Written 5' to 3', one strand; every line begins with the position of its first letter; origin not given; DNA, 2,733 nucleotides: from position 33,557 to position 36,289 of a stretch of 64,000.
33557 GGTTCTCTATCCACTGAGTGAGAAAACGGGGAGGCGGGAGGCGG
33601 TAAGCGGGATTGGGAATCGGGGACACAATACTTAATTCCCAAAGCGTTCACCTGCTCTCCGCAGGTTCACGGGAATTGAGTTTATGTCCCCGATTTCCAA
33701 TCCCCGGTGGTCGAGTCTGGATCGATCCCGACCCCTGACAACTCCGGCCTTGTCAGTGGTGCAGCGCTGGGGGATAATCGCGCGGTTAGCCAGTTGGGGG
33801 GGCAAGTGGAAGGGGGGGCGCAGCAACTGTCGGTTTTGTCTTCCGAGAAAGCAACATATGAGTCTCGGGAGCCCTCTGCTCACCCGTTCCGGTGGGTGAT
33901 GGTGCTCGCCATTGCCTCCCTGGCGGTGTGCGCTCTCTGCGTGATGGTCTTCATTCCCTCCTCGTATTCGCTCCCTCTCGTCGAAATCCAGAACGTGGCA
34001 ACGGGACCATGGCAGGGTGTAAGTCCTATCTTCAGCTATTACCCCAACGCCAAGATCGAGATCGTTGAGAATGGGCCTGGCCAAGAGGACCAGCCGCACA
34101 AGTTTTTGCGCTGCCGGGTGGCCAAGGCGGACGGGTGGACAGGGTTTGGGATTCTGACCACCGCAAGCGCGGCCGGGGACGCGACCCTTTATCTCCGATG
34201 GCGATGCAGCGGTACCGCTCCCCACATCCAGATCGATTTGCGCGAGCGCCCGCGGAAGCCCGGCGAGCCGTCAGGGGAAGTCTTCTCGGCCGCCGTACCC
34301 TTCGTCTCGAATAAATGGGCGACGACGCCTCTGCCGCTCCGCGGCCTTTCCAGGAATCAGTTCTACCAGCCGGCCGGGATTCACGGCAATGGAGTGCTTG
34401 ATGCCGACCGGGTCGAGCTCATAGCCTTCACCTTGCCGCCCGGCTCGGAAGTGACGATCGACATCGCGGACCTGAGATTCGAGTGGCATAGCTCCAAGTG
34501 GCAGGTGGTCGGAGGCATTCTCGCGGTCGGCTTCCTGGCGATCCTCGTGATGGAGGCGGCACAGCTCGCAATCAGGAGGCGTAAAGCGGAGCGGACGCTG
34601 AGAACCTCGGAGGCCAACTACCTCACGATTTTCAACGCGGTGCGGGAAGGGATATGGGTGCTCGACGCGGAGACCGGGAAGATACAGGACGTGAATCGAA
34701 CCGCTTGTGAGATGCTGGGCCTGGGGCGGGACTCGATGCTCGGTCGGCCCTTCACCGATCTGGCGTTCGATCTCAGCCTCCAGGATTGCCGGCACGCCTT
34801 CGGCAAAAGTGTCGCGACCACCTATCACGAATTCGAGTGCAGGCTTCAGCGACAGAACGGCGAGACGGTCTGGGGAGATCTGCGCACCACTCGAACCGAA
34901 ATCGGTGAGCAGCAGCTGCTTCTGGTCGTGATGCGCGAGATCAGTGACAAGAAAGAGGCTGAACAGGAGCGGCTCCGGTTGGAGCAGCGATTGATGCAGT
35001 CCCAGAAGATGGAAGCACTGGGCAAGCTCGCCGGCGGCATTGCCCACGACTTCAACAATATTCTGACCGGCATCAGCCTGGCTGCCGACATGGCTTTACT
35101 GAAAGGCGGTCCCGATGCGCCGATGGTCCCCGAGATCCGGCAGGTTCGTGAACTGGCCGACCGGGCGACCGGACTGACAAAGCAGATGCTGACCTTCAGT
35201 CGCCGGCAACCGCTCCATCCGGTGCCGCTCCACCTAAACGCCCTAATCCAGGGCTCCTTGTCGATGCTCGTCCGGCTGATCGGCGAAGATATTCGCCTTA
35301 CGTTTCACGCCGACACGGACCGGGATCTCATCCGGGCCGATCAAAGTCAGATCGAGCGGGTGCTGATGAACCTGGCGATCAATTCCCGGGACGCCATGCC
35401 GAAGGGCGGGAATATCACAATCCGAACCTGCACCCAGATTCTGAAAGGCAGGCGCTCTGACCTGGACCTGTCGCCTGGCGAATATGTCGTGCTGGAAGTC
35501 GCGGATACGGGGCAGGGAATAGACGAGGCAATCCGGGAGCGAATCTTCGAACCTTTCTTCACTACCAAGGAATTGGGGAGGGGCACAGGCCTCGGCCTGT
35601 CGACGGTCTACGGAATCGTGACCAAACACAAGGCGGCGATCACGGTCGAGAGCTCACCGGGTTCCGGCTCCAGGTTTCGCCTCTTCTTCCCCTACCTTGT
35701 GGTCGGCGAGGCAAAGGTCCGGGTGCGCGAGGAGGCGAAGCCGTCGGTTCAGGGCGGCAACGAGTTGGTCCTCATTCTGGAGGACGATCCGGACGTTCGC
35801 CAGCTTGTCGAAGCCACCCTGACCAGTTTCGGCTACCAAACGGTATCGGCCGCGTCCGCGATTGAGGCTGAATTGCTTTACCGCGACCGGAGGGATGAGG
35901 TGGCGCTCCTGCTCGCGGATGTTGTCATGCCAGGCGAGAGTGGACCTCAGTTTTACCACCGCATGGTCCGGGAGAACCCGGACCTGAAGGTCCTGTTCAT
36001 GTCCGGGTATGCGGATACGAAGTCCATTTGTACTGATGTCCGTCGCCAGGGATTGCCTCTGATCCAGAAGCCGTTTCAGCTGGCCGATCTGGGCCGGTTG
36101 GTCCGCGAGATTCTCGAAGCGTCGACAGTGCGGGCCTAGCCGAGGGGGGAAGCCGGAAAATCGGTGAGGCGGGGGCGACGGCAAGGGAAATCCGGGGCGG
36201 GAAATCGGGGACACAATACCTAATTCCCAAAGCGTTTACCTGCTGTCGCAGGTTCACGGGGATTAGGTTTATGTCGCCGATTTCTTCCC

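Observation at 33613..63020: Family of ~90-bp palindromic elements (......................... ... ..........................) sitting immediately 5' of genes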

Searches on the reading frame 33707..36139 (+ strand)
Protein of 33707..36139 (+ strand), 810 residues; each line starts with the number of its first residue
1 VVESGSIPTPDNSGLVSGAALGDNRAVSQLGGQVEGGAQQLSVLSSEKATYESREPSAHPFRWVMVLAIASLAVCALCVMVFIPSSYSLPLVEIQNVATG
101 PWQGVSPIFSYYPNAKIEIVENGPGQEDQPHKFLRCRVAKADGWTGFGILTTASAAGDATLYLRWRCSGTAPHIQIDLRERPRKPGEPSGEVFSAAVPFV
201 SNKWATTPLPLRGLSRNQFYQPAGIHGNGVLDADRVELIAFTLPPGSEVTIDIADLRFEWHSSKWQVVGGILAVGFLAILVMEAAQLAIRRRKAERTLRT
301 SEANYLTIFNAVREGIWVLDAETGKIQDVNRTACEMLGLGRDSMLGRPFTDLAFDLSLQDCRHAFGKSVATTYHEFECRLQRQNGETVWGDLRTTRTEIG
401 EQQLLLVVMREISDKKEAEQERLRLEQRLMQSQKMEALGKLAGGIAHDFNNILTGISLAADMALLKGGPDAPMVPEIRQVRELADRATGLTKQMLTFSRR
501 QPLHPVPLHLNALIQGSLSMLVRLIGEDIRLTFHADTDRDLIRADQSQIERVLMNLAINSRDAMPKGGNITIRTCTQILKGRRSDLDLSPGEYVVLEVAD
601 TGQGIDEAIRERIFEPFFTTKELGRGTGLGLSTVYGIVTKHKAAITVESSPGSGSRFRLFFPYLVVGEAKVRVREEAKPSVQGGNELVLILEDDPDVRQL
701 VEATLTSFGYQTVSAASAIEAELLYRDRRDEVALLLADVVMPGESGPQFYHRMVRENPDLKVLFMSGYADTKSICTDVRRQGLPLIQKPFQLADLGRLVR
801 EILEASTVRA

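Call 42: search_protein_families(library=pfam, proteins=[window:33707-36139:+], max_evalue=0.00001)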
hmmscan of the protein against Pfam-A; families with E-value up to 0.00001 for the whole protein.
window:33707-36139:+ (810 aa): 7 families
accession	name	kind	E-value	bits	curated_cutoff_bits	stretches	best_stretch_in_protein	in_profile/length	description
PF02518.31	HATPase_c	-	3.1e-22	79.6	26.4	1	545-663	2-109/111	Histidine kinase-, DNA gyrase B-, and HSP90-like ATPase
PF00072.30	Response_reg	-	1.4e-14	54.7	30.2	1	688-797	1-108/111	Response regulator receiver domain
PF13426.13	PAS_9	-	2.7e-10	40.9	27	1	314-414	2-103/103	PAS domain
PF00989.32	PAS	-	2.4e-09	37.6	22.6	1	305-411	3-112/113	PAS fold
PF13188.13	PAS_8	-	4.3e-09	36.4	21.8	1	305-357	3-55/65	PAS domain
PF00512.31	HisKA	-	3.9e-07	30.5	26.9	1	438-501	2-64/66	His Kinase A (phospho-acceptor) domain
PF08448.16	PAS_4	-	7.7e-07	29.8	23.1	1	309-416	1-109/110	PAS fold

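Call 45: find_homologous_proteins(query=window:33707-36139:+, max_evalue=1e-50)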
Query window:33707-36139:+ (810 aa): 6876 proteins with E <= 1e-50 among 8000 candidates; the best 120 are listed.
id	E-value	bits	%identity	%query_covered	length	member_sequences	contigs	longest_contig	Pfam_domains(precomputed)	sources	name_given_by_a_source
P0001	0.0e+0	1665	99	92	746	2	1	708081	PF13426.14,PF13188.14,PF08448.17,PF02518.32,PF00512.32,PF00989.32,PF00072.31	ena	-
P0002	0.0e+0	1485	85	96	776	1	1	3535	PF13426.14,PF13188.14,PF02518.32,PF00512.32,PF00989.32,PF00072.31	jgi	-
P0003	0.0e+0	1276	73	96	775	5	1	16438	PF13426.14,PF13188.14,PF02518.32,PF00512.32,PF00989.32,PF00072.31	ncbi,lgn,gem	-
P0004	3.9e-289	979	78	68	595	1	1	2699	PF13426.14,PF13188.14,PF02518.32,PF00512.32,PF00989.32,PF00072.31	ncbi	-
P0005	5.3e-272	922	58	92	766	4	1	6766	PF13426.14,PF13188.14,PF08448.17,PF02518.32,PF00989.32,PF00072.31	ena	-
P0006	2.4e-266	904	55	92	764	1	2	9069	PF13426.14,PF02518.32,PF00512.32,PF00989.32,PF00072.31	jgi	jgi:PAS domain S-box-containing protein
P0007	5.4e-265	899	57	92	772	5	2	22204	PF13426.14,PF13188.14,PF08448.17,PF02518.32,PF00512.32,PF00989.32,PF00072.31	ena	-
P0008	5.4e-256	869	55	91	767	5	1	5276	PF13426.14,PF13188.14,PF08448.17,PF02518.32,PF00512.32,PF00989.32,PF00072.31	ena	-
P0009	5.5e-243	826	53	93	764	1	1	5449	PF13426.14,PF13188.14,PF03425.20,PF08448.17,PF02518.32,PF00989.32,PF00072.31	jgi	jgi:PAS domain S-box-containing protein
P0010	3.8e-236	804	51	92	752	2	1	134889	PF13426.14,PF13188.14,PF03425.20,PF02518.32,PF00512.32,PF00989.32,PF00072.31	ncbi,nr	ncbi:MAG: response regulator [Acidobacteria bacterium]|nr:response regulator [Acidobacteriota bacter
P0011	1.9e-231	788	51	89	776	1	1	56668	PF13426.14,PF13188.14,PF12860.14,PF08448.17,PF02518.32,PF00512.32,PF00989.32,PF00072.31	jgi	-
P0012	6.5e-225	767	62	71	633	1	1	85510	PF13426.14,PF13188.14,PF08448.17,PF02518.32,PF00512.32,PF00989.32,PF00072.31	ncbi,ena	-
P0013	2.3e-194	666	61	63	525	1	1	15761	PF13426.14,PF13188.14,PF08448.17,PF02518.32,PF00512.32,PF00989.32,PF00072.31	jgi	jgi:two-component system, cell cycle sensor histidine kinase and response regulator CckA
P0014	5.1e-124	433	38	69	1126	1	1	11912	PF08447.19,PF13426.14,PF13188.14,PF08448.17,PF02518.32,PF00512.32,PF00989.32,PF00072.31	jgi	jgi:PAS domain S-box-containing protein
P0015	2.3e-117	411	39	65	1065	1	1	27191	PF08447.19,PF13426.14,PF13188.14,PF08448.17,PF02518.32,PF00512.32,PF00989.32,PF00072.31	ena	-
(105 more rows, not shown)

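Call 46: find_encoding_contigs(protein=P0001, flank=10000, max_places=2)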
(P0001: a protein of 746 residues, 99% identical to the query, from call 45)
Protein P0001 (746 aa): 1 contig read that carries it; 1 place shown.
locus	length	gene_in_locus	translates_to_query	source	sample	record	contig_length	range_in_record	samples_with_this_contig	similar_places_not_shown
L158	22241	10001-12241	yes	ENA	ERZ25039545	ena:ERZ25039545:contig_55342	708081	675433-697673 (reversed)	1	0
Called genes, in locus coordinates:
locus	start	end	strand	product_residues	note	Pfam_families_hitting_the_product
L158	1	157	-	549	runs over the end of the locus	PF11721:Malectin, PF12819:Malectin_like (faint), PF11721:Malectin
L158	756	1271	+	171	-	-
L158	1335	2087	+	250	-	-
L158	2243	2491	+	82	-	-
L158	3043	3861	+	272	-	-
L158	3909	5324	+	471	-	-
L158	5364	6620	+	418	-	-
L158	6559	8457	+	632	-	PF22352:K319L-like_PKD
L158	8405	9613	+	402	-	-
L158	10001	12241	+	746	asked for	PF00989:PAS, PF08448:PAS_4 (weak), PF13188:PAS_8, PF13426:PAS_9, PF00512:HisKA (weak), PF02518:HATPase_c, PF00072:Response_reg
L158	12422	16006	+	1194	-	PF01436:NHL (weak), PF06739:SBBP (faint), PF08450:SGL (faint), PF01436:NHL (weak), PF25021:TEN_NHL (weak)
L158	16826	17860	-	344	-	PF04015:DUF362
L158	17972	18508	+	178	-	-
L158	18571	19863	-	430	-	PF07228:SpoIIE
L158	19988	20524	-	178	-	PF13430:DUF4112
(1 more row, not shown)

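Call 47: find_encoding_contigs(protein=P0003, flank=6000, max_places=3)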
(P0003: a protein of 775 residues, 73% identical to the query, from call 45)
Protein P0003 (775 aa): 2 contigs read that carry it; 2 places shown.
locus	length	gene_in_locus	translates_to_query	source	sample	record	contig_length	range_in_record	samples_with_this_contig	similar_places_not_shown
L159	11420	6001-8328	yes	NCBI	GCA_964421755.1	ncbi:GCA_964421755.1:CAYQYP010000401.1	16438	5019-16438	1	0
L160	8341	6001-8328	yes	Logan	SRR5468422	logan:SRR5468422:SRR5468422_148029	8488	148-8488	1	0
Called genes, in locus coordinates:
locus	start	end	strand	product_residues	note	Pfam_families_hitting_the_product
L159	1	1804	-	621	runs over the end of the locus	PF02321:OEP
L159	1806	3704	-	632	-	PF02321:OEP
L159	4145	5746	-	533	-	PF11721:Malectin, PF12819:Malectin_like (faint), PF11721:Malectin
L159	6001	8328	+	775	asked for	PF00989:PAS, PF13188:PAS_8, PF13426:PAS_9, PF00512:HisKA (weak), PF02518:HATPase_c, PF00072:Response_reg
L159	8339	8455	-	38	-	-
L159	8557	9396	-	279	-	PF20244:DUF6599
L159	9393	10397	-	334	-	PF04015:DUF362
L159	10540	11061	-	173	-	-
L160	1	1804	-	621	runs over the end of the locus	PF02321:OEP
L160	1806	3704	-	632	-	PF02321:OEP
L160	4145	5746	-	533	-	PF11721:Malectin, PF12819:Malectin_like (faint), PF11721:Malectin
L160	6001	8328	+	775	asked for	PF00989:PAS, PF13188:PAS_8, PF13426:PAS_9, PF00512:HisKA (weak), PF02518:HATPase_c, PF00072:Response_reg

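Call 48: find_encoding_contigs(protein=P0002, flank=3000, max_places=2)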
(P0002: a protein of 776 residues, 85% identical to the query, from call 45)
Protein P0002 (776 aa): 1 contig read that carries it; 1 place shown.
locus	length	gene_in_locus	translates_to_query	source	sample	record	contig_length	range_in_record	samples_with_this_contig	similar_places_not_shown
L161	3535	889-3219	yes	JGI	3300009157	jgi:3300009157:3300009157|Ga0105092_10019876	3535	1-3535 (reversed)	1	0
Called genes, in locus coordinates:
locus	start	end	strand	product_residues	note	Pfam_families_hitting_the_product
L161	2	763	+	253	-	?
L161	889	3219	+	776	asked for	PF00989:PAS, PF13188:PAS_8, PF13426:PAS_9, PF00512:HisKA (weak), PF02518:HATPase_c, PF00072:Response_reg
